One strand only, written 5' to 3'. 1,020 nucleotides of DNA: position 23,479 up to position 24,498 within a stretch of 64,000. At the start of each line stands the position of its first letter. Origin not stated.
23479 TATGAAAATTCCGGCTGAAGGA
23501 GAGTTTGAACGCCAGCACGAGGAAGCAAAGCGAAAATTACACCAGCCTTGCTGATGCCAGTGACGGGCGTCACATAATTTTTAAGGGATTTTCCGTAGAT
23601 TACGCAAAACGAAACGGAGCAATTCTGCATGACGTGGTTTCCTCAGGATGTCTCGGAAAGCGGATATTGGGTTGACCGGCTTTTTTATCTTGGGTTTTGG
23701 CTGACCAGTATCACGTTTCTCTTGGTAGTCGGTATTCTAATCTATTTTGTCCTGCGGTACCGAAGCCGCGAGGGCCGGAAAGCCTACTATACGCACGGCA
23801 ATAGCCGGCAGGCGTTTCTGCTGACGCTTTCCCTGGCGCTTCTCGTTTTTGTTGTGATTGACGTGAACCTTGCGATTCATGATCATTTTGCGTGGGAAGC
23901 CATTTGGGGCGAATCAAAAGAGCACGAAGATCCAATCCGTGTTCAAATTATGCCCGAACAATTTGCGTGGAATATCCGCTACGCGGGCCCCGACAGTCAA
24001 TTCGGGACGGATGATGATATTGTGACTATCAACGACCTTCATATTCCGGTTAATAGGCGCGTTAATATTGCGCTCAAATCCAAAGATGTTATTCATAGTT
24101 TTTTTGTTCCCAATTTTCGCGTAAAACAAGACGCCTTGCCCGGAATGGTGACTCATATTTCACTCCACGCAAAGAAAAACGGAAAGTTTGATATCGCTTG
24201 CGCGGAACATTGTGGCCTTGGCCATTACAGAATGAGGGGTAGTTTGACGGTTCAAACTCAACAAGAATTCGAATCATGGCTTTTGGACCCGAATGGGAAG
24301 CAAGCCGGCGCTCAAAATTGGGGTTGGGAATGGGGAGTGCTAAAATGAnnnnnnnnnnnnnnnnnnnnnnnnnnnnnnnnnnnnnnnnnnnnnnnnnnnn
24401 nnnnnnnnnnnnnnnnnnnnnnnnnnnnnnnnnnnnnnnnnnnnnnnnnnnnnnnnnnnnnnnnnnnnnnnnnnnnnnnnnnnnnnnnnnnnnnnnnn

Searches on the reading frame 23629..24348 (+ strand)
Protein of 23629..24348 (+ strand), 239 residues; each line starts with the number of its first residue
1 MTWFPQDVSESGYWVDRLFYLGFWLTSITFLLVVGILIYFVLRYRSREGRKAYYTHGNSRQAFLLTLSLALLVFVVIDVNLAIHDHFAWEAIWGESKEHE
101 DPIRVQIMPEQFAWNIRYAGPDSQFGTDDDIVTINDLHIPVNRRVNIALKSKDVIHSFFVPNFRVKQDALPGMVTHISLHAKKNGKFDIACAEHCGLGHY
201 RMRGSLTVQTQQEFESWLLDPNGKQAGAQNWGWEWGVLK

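Call 19: search_protein_families(library=pfam, proteins=[window:23629-24348:+])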
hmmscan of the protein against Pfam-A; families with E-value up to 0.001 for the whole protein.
window:23629-24348:+ (239 aa): 2 families
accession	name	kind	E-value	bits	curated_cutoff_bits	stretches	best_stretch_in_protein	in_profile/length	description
PF00116.26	COX2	-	1.3e-14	54.6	22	1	134-202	45-113/120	Cytochrome C oxidase subunit II, periplasmic domain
PF13473.12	Cupredoxin_1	-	3e-05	24.4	27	1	129-208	29-104/104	Cupredoxin-like domain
